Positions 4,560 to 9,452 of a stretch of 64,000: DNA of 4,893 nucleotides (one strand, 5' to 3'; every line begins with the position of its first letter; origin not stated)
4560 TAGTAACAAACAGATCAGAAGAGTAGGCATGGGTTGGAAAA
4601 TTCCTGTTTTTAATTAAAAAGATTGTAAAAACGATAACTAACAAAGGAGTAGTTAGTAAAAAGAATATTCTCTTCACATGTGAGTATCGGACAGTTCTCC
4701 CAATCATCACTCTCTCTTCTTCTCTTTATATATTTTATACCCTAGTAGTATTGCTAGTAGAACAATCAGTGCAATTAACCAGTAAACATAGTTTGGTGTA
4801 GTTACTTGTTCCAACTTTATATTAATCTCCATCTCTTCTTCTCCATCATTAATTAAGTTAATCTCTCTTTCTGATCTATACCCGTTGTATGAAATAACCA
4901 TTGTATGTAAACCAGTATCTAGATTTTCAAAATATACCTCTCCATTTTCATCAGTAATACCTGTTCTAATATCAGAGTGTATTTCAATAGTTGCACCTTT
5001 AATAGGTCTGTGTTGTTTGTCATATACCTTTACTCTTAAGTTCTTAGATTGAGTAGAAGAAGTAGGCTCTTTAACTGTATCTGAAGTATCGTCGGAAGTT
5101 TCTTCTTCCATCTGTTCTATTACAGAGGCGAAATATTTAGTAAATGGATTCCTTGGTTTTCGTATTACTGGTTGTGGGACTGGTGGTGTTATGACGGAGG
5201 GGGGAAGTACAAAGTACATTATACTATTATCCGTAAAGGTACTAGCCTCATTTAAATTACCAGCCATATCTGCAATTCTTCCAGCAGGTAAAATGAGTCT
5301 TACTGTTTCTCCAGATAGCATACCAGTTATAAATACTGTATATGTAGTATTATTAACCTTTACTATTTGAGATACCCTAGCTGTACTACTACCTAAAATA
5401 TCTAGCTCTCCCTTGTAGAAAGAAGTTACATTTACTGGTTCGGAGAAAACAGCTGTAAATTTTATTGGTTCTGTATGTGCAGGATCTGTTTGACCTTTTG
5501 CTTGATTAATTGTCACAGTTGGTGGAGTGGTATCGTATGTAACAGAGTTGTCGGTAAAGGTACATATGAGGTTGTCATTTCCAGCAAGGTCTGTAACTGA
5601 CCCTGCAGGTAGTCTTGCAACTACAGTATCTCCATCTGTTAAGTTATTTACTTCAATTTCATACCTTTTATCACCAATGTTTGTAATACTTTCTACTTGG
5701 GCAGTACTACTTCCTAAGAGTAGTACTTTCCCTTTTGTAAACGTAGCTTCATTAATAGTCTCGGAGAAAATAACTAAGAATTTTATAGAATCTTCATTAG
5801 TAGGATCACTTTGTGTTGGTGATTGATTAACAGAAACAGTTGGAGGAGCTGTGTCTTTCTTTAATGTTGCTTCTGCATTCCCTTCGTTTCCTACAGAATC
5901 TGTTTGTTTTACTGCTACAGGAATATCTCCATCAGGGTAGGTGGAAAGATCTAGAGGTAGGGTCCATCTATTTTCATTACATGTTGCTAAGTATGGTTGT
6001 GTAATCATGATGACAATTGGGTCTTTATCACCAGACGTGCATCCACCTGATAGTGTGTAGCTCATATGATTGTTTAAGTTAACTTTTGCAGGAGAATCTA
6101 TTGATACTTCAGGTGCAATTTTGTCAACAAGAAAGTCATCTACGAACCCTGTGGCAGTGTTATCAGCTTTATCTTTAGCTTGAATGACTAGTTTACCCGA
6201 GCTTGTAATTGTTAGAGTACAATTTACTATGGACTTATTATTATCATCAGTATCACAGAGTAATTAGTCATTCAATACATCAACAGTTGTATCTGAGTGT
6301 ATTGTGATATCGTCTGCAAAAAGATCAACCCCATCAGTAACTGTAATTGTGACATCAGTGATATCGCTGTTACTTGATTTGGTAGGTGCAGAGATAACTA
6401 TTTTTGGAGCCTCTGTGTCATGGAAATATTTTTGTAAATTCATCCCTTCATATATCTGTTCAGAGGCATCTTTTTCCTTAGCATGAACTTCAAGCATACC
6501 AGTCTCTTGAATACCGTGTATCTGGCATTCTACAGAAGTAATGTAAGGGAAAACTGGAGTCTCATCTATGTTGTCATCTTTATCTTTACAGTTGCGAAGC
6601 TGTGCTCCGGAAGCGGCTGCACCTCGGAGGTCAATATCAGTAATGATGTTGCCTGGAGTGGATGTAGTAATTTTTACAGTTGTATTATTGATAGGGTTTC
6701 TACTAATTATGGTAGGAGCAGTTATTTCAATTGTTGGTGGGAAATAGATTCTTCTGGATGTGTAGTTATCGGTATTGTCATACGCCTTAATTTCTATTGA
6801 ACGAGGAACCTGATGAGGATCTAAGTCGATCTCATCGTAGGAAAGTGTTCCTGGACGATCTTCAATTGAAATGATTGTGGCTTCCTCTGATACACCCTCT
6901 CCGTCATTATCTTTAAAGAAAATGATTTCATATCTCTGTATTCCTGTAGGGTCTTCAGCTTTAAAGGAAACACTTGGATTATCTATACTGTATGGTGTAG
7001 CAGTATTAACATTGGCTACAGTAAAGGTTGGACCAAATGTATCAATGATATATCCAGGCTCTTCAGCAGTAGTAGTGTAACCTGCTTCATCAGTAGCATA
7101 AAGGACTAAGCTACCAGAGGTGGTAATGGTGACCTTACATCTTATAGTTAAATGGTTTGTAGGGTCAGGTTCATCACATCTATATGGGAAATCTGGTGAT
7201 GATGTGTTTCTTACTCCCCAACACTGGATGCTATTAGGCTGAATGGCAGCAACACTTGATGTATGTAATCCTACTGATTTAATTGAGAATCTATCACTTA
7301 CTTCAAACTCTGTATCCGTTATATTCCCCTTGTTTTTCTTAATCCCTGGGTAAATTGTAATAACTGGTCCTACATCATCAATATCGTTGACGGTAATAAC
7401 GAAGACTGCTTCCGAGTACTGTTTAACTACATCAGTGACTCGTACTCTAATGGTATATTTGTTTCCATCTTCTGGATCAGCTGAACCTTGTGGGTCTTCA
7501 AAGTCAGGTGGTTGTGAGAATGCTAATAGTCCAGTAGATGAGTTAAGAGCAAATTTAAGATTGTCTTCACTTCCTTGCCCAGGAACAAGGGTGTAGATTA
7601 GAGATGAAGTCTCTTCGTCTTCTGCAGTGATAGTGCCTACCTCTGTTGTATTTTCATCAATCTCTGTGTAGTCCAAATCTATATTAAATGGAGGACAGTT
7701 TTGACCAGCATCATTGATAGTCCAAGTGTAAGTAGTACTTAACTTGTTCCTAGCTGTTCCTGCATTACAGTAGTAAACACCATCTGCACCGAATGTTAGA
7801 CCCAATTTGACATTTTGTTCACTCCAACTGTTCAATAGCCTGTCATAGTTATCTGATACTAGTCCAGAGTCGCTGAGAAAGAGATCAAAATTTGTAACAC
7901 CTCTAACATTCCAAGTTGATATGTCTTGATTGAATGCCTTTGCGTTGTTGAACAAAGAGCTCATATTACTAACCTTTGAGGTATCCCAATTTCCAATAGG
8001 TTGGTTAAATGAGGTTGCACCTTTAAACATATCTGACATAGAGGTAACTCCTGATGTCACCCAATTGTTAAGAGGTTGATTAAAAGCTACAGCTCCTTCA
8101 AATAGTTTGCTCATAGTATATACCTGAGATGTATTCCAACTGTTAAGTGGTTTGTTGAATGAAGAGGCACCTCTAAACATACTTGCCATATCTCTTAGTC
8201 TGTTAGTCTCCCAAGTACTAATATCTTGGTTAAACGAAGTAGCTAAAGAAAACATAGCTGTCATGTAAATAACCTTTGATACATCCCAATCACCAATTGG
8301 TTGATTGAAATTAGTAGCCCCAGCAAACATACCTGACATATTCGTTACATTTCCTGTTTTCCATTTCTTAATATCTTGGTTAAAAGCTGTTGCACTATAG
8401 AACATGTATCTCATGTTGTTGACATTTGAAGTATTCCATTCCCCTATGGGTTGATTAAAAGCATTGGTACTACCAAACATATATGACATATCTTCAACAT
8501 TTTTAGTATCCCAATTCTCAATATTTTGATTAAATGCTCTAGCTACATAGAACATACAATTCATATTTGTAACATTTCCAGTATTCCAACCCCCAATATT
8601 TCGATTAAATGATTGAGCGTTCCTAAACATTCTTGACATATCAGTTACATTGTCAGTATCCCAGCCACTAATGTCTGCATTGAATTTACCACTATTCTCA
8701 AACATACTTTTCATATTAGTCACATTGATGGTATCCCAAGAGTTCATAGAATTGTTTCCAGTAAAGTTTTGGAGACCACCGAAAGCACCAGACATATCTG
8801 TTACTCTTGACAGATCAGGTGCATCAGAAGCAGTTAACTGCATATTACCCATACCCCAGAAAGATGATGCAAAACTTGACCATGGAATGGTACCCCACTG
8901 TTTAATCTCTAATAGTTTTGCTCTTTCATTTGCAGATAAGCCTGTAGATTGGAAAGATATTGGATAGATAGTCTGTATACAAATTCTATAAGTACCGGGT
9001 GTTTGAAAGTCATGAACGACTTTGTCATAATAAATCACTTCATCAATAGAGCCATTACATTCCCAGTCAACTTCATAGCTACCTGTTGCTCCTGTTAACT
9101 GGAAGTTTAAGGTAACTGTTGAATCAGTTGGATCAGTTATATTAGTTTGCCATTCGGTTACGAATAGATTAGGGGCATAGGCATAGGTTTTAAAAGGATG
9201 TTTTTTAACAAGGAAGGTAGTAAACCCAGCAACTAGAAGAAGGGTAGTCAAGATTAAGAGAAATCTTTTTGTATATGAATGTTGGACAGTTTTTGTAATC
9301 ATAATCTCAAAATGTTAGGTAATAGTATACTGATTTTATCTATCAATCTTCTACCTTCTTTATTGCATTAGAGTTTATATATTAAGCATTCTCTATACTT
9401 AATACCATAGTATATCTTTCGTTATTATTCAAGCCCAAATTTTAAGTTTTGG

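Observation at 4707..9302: Giant DUF285 adhesin interrupted by a single in-frame TAA while its tandem paralogue is intact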

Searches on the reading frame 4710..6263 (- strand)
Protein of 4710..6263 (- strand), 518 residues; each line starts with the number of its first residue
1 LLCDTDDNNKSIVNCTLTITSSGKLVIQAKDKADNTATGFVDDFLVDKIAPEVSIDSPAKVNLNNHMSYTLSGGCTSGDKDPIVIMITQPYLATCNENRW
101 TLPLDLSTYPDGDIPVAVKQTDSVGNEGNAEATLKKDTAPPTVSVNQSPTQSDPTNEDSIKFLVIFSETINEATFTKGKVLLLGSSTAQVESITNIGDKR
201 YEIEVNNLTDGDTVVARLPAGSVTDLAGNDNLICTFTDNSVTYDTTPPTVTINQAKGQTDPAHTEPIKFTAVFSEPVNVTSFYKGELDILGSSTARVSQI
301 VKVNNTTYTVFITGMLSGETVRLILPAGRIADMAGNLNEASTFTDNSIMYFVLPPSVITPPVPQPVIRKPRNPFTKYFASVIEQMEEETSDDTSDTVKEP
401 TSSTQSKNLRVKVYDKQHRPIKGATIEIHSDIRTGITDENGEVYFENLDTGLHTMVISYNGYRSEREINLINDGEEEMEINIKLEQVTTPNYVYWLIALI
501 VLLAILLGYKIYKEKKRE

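Call 8: search_protein_families(library=pfam, proteins=[window:4710-6263:-], max_evalue=0.01)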
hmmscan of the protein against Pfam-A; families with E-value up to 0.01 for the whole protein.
window:4710-6263:- (518 aa): 6 families
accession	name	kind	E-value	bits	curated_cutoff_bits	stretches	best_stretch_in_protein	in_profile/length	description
PF13620.12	CarboxypepD_reg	-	1.3e-10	41.9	32.3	1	409-484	2-81/82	Carboxypeptidase regulatory-like domain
PF13715.12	CarbopepD_reg_2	-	2.1e-09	37.7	32.2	1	412-486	4-80/88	CarboxypepD_reg-like domain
PF13750.12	Big_3_3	-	4.2e-08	33.5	27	1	99-204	2-110/157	Bacterial Ig-like domain (group 3)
PF19078.6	Big_12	-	4.7e-06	27.2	27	1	244-341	1-94/102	Bacterial Ig-like domain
PF17802.7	SpaA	-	0.00094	19.7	23.1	1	410-455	4-56/91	Prealbumin-like fold domain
PF10794.15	DUF2606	-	0.0098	16.1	25.4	0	432-482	83-133/134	Protein of unknown function (DUF2606)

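Call 12: find_encoding_contigs(protein=window:4710-6065:-, flank=10000, max_places=10)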
Protein window:4710-6065:- (452 aa): no gene with exactly this product is on record in the collection.

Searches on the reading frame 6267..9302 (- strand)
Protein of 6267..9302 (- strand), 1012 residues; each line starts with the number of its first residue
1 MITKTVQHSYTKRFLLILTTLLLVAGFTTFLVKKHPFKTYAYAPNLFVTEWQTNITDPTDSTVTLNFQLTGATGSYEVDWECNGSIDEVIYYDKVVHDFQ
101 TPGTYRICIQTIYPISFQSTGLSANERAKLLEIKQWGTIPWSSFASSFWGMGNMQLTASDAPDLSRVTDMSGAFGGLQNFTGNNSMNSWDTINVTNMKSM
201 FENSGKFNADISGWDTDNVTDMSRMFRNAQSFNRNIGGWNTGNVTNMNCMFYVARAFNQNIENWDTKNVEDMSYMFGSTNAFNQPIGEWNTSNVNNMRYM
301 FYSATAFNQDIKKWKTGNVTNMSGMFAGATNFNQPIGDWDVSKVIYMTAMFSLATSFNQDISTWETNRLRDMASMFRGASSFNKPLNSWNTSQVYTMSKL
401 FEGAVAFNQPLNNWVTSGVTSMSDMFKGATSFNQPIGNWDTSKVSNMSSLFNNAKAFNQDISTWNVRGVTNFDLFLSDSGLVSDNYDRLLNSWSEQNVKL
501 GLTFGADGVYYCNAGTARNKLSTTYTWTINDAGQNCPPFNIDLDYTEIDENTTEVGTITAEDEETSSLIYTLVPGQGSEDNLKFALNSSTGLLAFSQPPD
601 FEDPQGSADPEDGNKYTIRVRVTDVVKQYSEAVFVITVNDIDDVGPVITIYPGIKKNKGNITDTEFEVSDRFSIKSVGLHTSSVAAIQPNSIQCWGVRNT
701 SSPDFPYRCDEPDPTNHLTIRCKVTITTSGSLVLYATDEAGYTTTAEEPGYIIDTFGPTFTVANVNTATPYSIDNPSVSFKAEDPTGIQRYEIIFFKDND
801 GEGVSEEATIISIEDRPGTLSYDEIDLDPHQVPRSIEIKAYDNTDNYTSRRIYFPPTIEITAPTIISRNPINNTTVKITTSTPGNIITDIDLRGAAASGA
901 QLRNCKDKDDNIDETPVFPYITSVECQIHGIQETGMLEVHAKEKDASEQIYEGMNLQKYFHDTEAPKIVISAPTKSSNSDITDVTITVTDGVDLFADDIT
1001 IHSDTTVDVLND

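Call 8: search_protein_families(library=pfam, proteins=[window:6267-9302:-], max_evalue=0.01)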
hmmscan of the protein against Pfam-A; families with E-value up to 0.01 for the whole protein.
window:6267-9302:- (1012 aa): 2 families
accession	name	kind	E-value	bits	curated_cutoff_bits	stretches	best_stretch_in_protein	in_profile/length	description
PF03382.20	DUF285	-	3.8e-128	420.8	25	4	235-329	16-110/120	Mycoplasma protein of unknown function, DUF285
PF00028.23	Cadherin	-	0.00062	20.6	28.8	1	547-638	4-92/93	Cadherin domain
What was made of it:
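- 7863..8930 (-): DUF285 (BspA-like / PARCEL) repeat region, residues about 125-480. Pfam PF03382, E = 3.8e-128, 4 stretches (call 8).
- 7389..7664 (-): Cadherin-like domain (weak match, below the Pfam cut-off). PF00028, E = 6e-4, residues 547-638 (call 8).
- On BspA-like / DUF285 (PARCEL) surface protein: PF03382, 420.8 bits (cut-off 25), 4 stretches (call 8).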

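Call 11: find_encoding_contigs(protein=window:6267-9302:-, flank=10000, max_places=10)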
Protein window:6267-9302:- (1012 aa): 1 contig read that carries it; 1 place shown.
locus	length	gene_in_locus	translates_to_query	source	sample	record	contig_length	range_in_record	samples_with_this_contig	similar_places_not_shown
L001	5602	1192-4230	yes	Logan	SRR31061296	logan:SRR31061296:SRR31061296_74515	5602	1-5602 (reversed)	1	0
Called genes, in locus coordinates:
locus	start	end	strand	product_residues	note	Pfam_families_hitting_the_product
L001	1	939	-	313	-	?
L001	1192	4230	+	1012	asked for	PF03382:DUF285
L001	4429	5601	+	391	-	?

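Call 20: list_cluster_members(proteins=[P0001, window:6267-9302:-, P0006])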
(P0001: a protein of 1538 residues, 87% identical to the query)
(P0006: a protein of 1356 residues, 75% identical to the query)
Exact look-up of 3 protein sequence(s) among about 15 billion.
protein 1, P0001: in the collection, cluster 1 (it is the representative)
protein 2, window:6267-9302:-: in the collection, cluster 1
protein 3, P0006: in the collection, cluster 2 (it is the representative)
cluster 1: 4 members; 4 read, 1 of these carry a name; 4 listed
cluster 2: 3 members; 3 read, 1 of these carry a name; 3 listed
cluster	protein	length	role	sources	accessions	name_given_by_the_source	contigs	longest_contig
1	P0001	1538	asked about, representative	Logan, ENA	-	-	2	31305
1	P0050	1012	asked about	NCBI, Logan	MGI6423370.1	MAG: BspA family leucine-rich repeat surface protein [Candidatus Dojkabacteria bacterium]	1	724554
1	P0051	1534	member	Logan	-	-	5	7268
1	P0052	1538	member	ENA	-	-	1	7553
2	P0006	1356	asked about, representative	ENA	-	-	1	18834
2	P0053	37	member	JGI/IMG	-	hypothetical protein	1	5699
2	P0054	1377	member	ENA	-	-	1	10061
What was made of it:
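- Closest known: BspA-like / DUF285. Same: Strong DUF285 match (call 8), membrane-targeting segments, and the NCBI name 'BspA family leucine-rich repeat surface protein' (call 20).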

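Call 24: find_encoding_contigs(protein=P0051, flank=3000, max_places=5)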
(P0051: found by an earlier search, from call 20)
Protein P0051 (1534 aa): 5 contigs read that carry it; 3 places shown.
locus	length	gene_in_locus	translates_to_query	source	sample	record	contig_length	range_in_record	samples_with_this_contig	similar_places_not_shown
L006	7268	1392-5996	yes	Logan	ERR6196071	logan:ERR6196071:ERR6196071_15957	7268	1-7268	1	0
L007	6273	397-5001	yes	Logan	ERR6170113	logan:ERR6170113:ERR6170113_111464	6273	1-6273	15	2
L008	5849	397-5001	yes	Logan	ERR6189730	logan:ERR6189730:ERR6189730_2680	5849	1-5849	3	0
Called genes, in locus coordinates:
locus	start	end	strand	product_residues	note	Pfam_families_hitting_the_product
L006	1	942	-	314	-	?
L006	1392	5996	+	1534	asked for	PF03382:DUF285, PF13620:CarboxypepD_reg, PF13715:CarbopepD_reg_2 (weak)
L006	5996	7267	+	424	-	?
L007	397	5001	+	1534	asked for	PF03382:DUF285, PF13620:CarboxypepD_reg, PF13715:CarbopepD_reg_2 (weak)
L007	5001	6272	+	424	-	?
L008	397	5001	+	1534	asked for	PF03382:DUF285, PF13620:CarboxypepD_reg, PF13715:CarbopepD_reg_2 (weak)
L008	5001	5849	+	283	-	?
